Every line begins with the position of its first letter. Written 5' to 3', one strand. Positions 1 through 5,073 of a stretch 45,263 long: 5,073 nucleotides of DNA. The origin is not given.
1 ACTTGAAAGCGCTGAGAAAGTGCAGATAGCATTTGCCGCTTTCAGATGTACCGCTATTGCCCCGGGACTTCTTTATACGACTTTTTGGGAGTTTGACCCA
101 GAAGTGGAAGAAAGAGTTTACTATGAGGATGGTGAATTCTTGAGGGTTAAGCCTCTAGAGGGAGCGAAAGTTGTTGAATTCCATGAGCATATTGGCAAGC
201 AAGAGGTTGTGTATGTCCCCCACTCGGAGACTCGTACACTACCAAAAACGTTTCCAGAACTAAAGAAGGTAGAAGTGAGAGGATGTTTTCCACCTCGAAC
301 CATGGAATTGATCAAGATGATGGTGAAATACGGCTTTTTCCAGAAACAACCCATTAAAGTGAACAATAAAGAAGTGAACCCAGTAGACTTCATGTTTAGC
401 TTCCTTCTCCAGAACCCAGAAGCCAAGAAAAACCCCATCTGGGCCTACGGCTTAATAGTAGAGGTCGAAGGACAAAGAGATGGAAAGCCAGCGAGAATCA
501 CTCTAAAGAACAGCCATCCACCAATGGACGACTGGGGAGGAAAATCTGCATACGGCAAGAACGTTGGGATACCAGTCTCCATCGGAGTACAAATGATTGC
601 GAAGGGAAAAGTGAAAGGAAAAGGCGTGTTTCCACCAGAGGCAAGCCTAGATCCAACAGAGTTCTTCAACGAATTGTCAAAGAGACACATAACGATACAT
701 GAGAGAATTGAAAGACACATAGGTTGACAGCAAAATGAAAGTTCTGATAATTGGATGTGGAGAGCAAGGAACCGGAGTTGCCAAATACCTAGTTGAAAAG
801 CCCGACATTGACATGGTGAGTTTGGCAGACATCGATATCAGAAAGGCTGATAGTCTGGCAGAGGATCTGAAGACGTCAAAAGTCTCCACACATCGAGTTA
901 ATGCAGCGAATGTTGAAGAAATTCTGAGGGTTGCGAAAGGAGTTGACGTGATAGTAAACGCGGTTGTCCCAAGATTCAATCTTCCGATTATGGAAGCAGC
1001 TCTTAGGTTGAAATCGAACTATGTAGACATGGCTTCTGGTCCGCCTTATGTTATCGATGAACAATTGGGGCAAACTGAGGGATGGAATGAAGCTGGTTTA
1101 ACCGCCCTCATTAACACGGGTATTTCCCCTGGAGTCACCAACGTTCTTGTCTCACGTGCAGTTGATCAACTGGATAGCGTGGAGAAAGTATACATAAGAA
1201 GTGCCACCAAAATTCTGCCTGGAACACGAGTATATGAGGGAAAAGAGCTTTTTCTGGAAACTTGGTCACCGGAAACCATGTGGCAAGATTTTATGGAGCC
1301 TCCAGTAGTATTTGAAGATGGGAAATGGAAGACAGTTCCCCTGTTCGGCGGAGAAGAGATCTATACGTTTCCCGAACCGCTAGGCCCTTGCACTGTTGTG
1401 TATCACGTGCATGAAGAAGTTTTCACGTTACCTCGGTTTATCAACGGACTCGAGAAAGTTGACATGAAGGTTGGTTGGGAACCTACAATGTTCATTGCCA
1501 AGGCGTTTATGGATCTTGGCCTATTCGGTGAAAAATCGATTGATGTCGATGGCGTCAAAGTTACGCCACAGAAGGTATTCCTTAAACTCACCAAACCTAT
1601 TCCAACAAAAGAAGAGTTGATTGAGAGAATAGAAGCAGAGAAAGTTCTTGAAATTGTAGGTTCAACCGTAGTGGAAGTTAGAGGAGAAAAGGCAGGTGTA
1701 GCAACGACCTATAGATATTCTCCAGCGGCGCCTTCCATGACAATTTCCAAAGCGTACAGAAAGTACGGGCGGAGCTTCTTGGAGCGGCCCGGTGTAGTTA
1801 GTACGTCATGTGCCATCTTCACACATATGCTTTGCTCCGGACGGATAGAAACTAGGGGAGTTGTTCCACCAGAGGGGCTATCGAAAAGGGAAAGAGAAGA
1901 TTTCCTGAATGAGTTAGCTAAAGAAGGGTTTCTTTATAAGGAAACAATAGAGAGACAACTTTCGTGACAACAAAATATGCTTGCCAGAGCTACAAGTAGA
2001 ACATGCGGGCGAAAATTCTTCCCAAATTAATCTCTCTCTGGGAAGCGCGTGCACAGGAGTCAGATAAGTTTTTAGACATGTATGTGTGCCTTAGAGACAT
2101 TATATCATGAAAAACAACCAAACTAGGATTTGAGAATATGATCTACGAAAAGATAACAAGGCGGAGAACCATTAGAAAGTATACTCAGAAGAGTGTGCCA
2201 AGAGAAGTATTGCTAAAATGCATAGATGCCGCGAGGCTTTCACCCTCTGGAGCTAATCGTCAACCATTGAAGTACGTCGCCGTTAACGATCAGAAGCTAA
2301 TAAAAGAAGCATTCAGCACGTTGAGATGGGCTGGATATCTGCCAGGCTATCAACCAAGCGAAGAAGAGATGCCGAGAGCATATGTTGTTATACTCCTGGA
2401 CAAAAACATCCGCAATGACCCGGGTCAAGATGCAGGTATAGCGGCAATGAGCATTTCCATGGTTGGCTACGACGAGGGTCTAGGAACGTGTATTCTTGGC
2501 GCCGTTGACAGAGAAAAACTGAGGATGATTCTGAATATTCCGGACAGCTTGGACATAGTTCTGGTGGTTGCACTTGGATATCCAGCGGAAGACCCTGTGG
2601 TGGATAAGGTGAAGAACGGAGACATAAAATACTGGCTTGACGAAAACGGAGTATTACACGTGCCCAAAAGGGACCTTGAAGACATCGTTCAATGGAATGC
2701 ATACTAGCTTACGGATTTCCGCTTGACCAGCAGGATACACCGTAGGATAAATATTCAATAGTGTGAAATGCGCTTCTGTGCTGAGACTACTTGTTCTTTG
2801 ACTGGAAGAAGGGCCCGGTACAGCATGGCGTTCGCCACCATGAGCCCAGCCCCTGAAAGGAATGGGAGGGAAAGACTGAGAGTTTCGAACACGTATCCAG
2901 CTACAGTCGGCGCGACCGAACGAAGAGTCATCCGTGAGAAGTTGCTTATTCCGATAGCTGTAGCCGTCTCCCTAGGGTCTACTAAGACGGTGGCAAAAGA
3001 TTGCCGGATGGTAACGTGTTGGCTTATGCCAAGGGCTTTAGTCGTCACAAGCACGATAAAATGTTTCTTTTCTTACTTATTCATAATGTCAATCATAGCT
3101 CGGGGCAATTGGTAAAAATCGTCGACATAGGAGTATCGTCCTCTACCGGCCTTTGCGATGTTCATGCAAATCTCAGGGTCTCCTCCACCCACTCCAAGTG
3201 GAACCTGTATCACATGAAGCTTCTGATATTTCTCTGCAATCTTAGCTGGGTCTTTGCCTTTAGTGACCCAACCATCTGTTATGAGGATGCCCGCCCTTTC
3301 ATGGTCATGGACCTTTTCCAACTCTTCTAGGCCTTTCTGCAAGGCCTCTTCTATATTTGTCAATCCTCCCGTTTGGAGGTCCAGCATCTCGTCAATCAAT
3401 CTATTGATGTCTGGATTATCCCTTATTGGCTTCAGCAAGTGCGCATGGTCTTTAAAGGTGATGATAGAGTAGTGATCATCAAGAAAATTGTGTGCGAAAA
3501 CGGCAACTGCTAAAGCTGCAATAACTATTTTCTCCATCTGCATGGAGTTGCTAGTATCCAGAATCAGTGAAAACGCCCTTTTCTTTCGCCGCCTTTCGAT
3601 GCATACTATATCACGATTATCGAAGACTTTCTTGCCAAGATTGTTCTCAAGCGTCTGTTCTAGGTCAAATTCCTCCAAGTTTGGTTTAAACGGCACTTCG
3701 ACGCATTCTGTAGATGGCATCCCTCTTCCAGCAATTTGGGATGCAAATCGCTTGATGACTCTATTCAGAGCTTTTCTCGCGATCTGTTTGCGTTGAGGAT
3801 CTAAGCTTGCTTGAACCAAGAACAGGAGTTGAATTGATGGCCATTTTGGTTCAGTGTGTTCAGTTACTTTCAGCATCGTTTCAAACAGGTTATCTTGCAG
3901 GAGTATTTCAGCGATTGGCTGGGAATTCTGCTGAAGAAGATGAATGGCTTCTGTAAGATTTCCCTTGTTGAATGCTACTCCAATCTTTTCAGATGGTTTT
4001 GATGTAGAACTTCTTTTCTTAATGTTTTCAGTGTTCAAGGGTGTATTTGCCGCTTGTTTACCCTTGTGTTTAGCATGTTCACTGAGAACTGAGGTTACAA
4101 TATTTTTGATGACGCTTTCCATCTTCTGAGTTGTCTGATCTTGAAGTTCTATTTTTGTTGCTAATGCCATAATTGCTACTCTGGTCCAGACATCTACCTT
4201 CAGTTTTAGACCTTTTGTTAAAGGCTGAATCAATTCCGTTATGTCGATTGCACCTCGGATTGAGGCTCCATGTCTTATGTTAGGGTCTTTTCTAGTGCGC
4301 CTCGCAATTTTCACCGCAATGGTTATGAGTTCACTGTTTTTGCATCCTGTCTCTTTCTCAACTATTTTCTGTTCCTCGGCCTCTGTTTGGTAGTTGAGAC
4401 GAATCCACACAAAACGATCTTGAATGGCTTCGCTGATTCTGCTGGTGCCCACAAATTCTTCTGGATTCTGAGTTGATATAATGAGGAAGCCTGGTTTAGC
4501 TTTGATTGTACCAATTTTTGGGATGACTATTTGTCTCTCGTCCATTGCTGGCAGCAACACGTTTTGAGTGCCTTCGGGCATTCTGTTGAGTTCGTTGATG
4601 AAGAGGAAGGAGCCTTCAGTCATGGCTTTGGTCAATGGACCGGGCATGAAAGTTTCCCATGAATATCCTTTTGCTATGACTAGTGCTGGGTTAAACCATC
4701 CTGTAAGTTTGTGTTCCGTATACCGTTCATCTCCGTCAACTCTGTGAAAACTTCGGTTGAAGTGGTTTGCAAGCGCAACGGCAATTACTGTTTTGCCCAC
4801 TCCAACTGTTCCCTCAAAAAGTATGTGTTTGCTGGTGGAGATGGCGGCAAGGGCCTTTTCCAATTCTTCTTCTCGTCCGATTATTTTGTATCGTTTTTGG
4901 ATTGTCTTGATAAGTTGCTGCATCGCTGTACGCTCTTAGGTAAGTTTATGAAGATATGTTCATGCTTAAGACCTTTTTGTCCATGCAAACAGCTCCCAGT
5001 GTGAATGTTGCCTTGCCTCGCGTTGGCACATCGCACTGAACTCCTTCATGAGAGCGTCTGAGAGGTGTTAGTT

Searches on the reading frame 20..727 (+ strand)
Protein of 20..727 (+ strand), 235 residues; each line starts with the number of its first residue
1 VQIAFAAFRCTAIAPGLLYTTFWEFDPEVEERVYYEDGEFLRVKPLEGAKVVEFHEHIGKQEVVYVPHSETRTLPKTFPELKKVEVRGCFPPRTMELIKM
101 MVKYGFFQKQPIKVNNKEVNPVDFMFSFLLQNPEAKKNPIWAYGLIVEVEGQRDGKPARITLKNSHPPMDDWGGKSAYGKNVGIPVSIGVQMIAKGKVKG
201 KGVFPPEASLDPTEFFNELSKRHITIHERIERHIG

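Call 96: search_protein_families(library=pfam, proteins=[window:20-727:+], max_evalue=0.00001)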
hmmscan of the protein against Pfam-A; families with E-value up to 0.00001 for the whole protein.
window:20-727:+ (235 aa): 1 family
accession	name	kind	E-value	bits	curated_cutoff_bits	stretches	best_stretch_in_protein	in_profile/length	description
PF16653.10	Sacchrp_dh_C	-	3.7e-18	67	31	1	34-222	66-263/265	Saccharopine dehydrogenase C-terminal domain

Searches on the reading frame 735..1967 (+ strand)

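Call 96: search_protein_families(library=pfam, proteins=[window:735-1967:+], max_evalue=0.00001)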
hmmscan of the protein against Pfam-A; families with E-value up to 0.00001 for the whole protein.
window:735-1967:+ (410 aa): 3 families
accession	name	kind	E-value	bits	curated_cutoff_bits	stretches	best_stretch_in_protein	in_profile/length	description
PF03435.24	Sacchrp_dh_NADP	-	2.1e-20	73.8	25.1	1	3-125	1-129/129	Saccharopine dehydrogenase NADP binding domain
PF16653.10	Sacchrp_dh_C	-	2.1e-16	61.3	31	1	129-398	1-264/265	Saccharopine dehydrogenase C-terminal domain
PF01488.26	Shikimate_DH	-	2.6e-06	28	24.3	1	2-78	14-84/138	Shikimate / quinate 5-dehydrogenase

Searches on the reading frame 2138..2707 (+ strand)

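Call 96: search_protein_families(library=pfam, proteins=[window:2138-2707:+], max_evalue=0.00001)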
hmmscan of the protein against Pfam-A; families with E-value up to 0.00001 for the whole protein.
window:2138-2707:+ (189 aa): 2 families
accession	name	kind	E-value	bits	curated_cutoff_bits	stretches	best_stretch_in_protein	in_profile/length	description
PF00881.29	Nitroreductase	-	7.8e-26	91.7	23.5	1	6-148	1-167/167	Nitroreductase family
PF14512.11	TM1586_NiRdase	-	1.8e-11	44.5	27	0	82-157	69-141/215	Putative TM nitroreductase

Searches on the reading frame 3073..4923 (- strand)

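Call 96: search_protein_families(library=pfam, proteins=[window:3073-4923:-], max_evalue=0.00001)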
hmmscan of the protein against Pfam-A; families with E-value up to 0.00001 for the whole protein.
window:3073-4923:- (616 aa): 8 families
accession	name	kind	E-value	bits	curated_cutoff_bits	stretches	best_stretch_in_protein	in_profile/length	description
PF07728.20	AAA_5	-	3.5e-20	72.8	22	1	33-171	1-139/139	AAA domain (dynein-related subfamily)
PF07726.17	AAA_3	-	9.9e-18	64.7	27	1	33-172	1-130/131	ATPase family associated with various cellular activities (AAA)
PF00092.34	VWA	-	2e-13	51.4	23.8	1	453-607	4-169/174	von Willebrand factor type A domain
PF13519.12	VWA_2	-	5.9e-12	46.6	27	1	453-551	3-106/107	von Willebrand factor type A domain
PF05762.20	VWA_CoxE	-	6.7e-10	39.2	26.4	1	413-558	21-166/222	VWA domain containing CoxE-like protein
PF00004.35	AAA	-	5.7e-07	30.5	21.2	1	34-157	1-114/131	ATPase family associated with various cellular activities (AAA)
PF05496.18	RuvB_N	-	1.4e-06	28.6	27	0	29-63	31-65/159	Holliday junction DNA helicase RuvB P-loop domain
PF00158.32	Sigma54_activat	-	1.5e-06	28.4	20.2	0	20-144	11-132/168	Sigma-54 interaction domain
